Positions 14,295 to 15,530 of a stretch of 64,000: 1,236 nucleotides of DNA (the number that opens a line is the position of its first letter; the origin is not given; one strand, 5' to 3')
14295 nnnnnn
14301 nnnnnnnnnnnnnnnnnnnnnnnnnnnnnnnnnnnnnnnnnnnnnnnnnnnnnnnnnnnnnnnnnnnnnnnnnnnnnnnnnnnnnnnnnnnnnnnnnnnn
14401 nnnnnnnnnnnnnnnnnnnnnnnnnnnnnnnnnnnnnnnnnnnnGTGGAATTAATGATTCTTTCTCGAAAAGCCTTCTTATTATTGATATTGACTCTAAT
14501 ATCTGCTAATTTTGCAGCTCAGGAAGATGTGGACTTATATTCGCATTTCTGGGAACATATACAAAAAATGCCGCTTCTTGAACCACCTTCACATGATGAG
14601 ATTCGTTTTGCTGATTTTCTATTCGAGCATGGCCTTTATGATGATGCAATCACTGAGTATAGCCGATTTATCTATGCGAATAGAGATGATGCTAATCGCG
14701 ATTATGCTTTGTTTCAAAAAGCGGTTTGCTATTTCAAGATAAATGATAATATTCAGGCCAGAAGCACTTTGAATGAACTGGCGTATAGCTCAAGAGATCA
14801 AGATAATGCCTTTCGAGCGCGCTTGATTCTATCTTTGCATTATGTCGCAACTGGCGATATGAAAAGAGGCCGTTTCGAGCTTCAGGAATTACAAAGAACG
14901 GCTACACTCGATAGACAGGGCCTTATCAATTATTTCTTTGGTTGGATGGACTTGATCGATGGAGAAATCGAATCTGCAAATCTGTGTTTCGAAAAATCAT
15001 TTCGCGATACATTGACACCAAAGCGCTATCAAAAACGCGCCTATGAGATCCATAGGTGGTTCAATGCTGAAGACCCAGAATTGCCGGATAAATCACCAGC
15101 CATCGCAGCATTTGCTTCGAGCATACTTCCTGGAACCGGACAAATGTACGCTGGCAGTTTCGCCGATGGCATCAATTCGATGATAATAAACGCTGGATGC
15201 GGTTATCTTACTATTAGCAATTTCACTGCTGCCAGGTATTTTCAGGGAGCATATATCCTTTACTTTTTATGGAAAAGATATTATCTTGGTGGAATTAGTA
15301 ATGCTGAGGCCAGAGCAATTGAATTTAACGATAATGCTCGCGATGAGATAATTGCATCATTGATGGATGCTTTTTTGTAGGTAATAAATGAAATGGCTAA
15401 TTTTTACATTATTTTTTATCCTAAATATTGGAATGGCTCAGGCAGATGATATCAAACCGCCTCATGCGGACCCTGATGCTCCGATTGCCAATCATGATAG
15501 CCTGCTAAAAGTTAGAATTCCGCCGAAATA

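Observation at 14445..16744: YidD-like gene with a secreted N-terminal extension sandwiched between two paralogous TPR / PGxGxxY membrane-module proteins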

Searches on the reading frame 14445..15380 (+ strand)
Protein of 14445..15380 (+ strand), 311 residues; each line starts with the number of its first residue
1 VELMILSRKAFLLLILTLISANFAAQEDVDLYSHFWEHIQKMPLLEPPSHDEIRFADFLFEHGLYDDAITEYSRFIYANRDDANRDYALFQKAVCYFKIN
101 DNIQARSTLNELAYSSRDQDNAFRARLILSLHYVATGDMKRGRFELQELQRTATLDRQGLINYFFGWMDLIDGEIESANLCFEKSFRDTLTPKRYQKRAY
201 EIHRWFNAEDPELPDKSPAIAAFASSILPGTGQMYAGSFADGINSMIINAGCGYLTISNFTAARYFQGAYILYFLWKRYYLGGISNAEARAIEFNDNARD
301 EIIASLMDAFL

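Call 3: search_protein_families(library=pfam, proteins=[window:14445-15380:+], max_evalue=0.1)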
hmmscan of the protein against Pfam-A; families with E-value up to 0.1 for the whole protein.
window:14445-15380:+ (311 aa): 3 families
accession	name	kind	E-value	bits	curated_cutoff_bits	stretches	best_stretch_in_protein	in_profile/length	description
PF14559.12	TPR_19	-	0.00027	21.6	25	1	59-121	1-60/68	Tetratricopeptide repeat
PF13174.12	TPR_6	-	0.00029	21.7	26.3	1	87-113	1-27/33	Tetratricopeptide repeat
PF18935.5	DUF5683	-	0.004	17.6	26.7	1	216-239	3-26/151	Family of unknown function (DUF5683)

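Call 4: search_protein_families(library=ncbifam, proteins=[window:14445-15380:+], max_evalue=0.1)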
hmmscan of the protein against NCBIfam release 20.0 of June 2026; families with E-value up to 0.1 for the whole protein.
window:14445-15380:+ (311 aa): 5 families
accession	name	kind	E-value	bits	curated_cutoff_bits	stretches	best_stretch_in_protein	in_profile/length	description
TIGR03302.1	OM_YfiO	subfamily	1.5e-07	31.2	81.4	1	50-125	71-134/239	outer membrane protein assembly factor BamD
TIGR02552.1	LcrH_SycD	equivalog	0.00017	21.3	104.8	1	61-120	64-120/136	SycD/LcrH family type III secretion system chaperone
TIGR02795.1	tol_pal_ybgF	equivalog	0.0032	18.1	90.1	1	58-113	48-103/119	tol-pal system protein YbgF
TIGR02521.1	type_IV_pilW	equivalog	0.011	15.3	154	1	57-157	107-203/234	type IV pilus biogenesis/stability protein PilW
NF052312.1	T9SS_PorW_SprE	equivalog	0.026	13.2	250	1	65-195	120-251/716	type IX secretion system periplasmic lipoprotein PorW/SprE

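Call 8: find_homologous_proteins(query=window:14445-15380:+)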
Query window:14445-15380:+ (311 aa): 4 proteins with E <= 0.001 among 851 candidates.
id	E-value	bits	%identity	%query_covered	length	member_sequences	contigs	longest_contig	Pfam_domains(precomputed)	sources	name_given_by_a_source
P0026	5.4e-205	698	100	99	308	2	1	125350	-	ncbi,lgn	-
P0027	8.2e-107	375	57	92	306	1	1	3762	PF12895.14,PF13432.13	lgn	-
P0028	2.3e-48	183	39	83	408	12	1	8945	PF01809.24,PF07719.24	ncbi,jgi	-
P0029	1.7e-12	65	27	82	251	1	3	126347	-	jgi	jgi:hypothetical protein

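Call 12: find_encoding_contigs(protein=P0028, flank=10000)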
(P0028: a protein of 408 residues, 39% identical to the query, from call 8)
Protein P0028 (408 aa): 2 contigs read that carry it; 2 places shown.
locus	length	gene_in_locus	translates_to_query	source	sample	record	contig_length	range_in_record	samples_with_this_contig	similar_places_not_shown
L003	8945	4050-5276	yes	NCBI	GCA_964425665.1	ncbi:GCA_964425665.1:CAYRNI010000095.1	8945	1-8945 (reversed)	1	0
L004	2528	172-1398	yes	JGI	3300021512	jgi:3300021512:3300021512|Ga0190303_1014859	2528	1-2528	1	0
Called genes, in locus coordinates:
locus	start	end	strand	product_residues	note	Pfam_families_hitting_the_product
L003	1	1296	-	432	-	?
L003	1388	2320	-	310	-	PF00294:PfkB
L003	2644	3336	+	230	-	PF01618:MotA_ExbB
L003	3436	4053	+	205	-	-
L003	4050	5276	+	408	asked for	PF07719:TPR_2 (faint), PF01809:YidD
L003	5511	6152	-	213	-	PF14487:DarT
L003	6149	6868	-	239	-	PF01661:Macro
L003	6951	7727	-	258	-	PF19293:CdaA_N, PF02457:DAC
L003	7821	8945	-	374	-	?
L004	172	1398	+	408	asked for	PF07719:TPR_2 (faint), PF01809:YidD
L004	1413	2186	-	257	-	PF19293:CdaA_N, PF02457:DAC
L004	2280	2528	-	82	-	PF13091:PLDc_2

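Call 13: find_encoding_contigs(protein=P0029, flank=10000)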
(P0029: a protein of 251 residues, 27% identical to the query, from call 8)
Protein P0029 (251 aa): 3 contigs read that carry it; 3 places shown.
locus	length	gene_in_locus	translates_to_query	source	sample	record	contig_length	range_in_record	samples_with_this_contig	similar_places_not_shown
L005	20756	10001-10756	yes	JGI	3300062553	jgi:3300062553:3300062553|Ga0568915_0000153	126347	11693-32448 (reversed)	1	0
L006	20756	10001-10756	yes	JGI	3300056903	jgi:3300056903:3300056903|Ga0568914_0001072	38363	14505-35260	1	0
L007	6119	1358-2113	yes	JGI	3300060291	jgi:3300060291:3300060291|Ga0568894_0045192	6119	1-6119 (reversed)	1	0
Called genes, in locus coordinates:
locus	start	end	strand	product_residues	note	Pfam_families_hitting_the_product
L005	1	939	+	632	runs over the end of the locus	PF07973:tRNA_SAD, PF00587:tRNA-synt_2b, PF03129:HGTP_anticodon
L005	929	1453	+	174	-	PF05198:IF3_N, PF00707:IF3_C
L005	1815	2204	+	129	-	PF00453:Ribosomal_L20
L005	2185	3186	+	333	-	PF02912:Phe_tRNA-synt_N, PF01409:tRNA-synt_2d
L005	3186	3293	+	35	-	-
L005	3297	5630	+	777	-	PF01588:tRNA_bind, PF03483:B3_4, PF03484:B5, PF17759:tRNA_synthFbeta, PF03147:FDX-ACB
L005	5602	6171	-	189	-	-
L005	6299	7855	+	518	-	PF12072:RNase_Y_N, PF00013:KH_1 (weak), PF01966:HD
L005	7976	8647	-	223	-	PF02517:Rce1-like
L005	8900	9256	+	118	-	PF01809:YidD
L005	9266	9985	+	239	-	-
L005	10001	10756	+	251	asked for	-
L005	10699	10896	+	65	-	-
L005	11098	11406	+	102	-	-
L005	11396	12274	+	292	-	-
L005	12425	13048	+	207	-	PF13505:OMP_b-brl (weak)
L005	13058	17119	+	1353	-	PF01869:BcrAD_BadFG, PF09989:DUF2229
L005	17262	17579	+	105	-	-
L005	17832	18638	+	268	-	-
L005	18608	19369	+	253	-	-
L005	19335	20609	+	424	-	PF03739:LptF_LptG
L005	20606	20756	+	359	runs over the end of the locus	PF03739:LptF_LptG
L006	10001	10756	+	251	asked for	-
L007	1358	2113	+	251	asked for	-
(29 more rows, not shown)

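Call 17: find_homologous_proteins(query=A1, max_evalue=0.01)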
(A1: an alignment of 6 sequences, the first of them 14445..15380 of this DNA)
Query A1 (6 sequences) (311 aa, profile of the alignment): 86 proteins with E <= 0.01 among 8000 candidates.
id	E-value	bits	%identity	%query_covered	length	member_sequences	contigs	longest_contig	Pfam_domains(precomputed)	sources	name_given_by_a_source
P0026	8.0e-119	414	100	99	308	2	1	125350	-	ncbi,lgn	-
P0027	2.6e-118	413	57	92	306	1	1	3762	PF12895.14,PF13432.13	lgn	-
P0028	1.3e-111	391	39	83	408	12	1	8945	PF01809.24,PF07719.24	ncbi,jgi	-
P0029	4.4e-79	284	27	82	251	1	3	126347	-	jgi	jgi:hypothetical protein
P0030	3.8e-74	268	34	12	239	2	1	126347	-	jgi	jgi:hypothetical protein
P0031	1.0e-54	204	39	16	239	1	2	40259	PF13432.13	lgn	-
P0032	1.5e-54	204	26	70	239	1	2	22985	-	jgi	jgi:hypothetical protein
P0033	1.8e-54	203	22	67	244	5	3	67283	PF13432.13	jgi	-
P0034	2.1e-54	203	41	16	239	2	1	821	-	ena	-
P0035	2.7e-54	203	27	35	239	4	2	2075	-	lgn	-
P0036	2.9e-54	203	38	14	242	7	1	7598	PF13432.13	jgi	-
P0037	1.0e-53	201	25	86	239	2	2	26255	-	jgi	-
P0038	1.7e-53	200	25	68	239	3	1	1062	-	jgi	jgi:hypothetical protein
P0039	2.0e-53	200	44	12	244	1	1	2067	PF13432.13,PF07719.24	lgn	-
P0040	5.4e-53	198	25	63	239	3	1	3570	-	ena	-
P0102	3.0e-35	140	25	83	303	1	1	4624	PF14559.13,PF12895.14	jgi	jgi:tetratricopeptide (TPR) repeat protein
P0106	1.2e-31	128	23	67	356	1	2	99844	PF01809.24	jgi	-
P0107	4.5e-31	127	26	79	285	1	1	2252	PF00515.35,PF13432.13,PF07719.24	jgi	jgi:tetratricopeptide (TPR) repeat protein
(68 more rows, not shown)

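Call 21: find_related_loci(query=A3, collection=genome_contigs, flank=8000)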
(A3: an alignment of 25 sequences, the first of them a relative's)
Query A3 (239 aa) in genome_contigs; peptide patterns used: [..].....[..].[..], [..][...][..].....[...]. (x = any residue, [..] = any of these).
72 stretches matched a pattern; 50 encode a relative of the query (tblastn E <= 1e-3); 50 distinct loci.
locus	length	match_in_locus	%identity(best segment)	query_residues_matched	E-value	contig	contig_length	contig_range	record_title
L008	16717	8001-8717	77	1-239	4e-123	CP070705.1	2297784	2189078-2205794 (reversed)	MAG: candidate division WOR-3 bacterium isolate bin53 chromosome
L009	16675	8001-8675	77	13-237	5e-116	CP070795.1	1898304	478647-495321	MAG: candidate division WOR-3 bacterium isolate bin1428 chromosome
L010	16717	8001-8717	69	1-239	6e-112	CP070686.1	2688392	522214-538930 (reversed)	MAG: candidate division WOR-3 bacterium isolate bin65 chromosome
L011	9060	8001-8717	68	1-239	2e-110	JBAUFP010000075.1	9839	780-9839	MAG: bacterium isolate MFD13088_ilm_asm_bin29 k127_322071, whole genome shotgun sequence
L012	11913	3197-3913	68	1-239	2e-110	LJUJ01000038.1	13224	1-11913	MAG: candidate division WOR_3 bacterium SM23_42 WORSMTZ_10637, whole genome shotgun sequence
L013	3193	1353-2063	63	1-237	5e-107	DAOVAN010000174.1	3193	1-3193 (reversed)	MAG TPA_asm: candidate division WOR-3 bacterium isolate CSMAG_980 CSMAG_980_k141_1855711_length_3193_cov_6.3630, whole g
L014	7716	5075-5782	67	1-236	5e-104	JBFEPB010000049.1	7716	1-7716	MAG: bacterium isolate Mix_mud04.2021.02.61 k141_2889832_length_7716_cov_7.0000, whole genome shotgun sequence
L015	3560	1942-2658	64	1-237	3e-102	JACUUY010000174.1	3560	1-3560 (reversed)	MAG: candidate division WOR-3 bacterium isolate Kmv43 NODE_12120_length_3560_cov_8.423395, whole genome shotgun sequence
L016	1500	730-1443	58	1-237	3e-98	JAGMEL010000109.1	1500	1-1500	MAG: candidate division WOR-3 bacterium isolate RS_18_8 ZL530.bin.8.fa_109, whole genome shotgun sequence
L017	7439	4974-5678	56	1-235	8e-89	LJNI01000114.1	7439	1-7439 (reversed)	MAG: candidate division TA06 bacterium DG_78 WOR1_52_54_16994, whole genome shotgun sequence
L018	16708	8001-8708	56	2-237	1e-86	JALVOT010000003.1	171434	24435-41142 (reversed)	MAG: candidate division WOR-3 bacterium isolate A3_metabat1_scaf2bin.006 A3_NODE_15_length_171434_cov_74.790166, whole g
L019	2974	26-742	51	1-239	2e-83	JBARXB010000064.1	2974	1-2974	MAG: bacterium isolate MFD12922_ilm_asm_bin34 k127_17559, whole genome shotgun sequence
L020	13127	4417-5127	52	1-237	1e-81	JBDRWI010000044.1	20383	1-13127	MAG: candidate division WOR-3 bacterium isolate JZ-2_201705_bins_215 JZ-2_201705_bins_215_scaffold_44, whole genome shot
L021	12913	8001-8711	52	1-237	1e-81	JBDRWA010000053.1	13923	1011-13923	MAG: candidate division WOR-3 bacterium isolate JZ-2_201709_bins_162 JZ-2_201709_bins_162_scaffold_53, whole genome shot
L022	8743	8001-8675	53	15-239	1e-78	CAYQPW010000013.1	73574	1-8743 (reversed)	MAG TPA_asm: uncultured bacterium isolate SRP214966_co6_155 genome assembly, contig: NODE_131_length_73574_cov_17.918742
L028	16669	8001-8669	51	14-237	2e-73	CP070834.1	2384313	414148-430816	MAG: candidate division WOR-3 bacterium isolate bin1061 chromosome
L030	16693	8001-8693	46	3-236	1e-69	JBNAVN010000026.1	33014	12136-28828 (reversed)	MAG: bacterium isolate Kamch4342-D-MF-039 bin23.fa-26, whole genome shotgun sequence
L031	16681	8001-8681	47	3-231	7e-68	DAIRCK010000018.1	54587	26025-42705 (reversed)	MAG TPA_asm: bacterium isolate CTOTU1359 NODE_59_length_54587_cov_8.614098, whole genome shotgun sequence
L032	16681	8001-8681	48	3-231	2e-66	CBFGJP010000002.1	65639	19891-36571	MAG: candidate division WOR-3 bacterium isolate QZM1.Bin.155.optimized.1 genome assembly, contig: NODE_2_length_65639_co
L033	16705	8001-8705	47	3-239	2e-66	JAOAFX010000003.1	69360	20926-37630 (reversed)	MAG: candidate division WOR-3 bacterium isolate SKW300 NODE_3_length_69360_cov_4.456115, whole genome shotgun sequence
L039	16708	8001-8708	67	1-236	7e-105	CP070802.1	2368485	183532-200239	MAG: candidate division WOR-3 bacterium isolate bin1351 chromosome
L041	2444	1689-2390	31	23-234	3e-18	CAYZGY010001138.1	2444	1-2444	MAG TPA_asm: uncultured Planctomycetia bacterium isolate binchicken_co141_54 genome assembly, contig: NODE_132301_length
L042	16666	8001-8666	27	23-232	2e-17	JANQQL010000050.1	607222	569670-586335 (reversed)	MAG: Planctomycetota bacterium isolate IP29b_bin.26 k99_242385, whole genome shotgun sequence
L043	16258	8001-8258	47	147-234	8e-17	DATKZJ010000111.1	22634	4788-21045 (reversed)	MAG TPA_asm: Spirochaetota bacterium isolate SMAG_U14242 k141_126505, whole genome shotgun sequence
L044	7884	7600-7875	37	146-237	3e-14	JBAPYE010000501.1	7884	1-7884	MAG: Desulfobacterales bacterium isolate MFD00100_ilm_asm_bin18 k127_121116, whole genome shotgun sequence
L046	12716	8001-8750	28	22-238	4e-13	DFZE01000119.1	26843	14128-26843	MAG TPA_asm: Desulfobacteraceae bacterium UBA4064 UBA4064_contig_26185, whole genome shotgun sequence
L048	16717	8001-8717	27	22-224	5e-13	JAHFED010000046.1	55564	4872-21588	MAG: Myxococcales bacterium isolate nzgw260 NODE_329_length_55565_cov_5.032249, whole genome shotgun sequence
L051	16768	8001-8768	24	22-237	3e-11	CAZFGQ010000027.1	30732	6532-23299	MAG TPA_asm: uncultured Spirochaetota bacterium isolate binchicken_co19_489 genome assembly, contig: NODE_2057_length_30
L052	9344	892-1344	30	72-239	1e-10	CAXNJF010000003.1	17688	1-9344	MAG: Trichlorobacter sp. isolate MiH-14oct19-241 genome assembly, contig: MiH-14oct19-C6418, whole genome shotgun sequen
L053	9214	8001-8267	28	147-235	3e-10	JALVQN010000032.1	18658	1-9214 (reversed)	MAG: Desulfobacterales bacterium isolate A3_metabat2_scaf2bin.054 A3_NODE_1493_length_18658_cov_2.423992, whole genome s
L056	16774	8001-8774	25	6-227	4e-13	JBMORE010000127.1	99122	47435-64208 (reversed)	MAG: Myxococcota bacterium isolate Betzabe_MAG172 MAG172_127, whole genome shotgun sequence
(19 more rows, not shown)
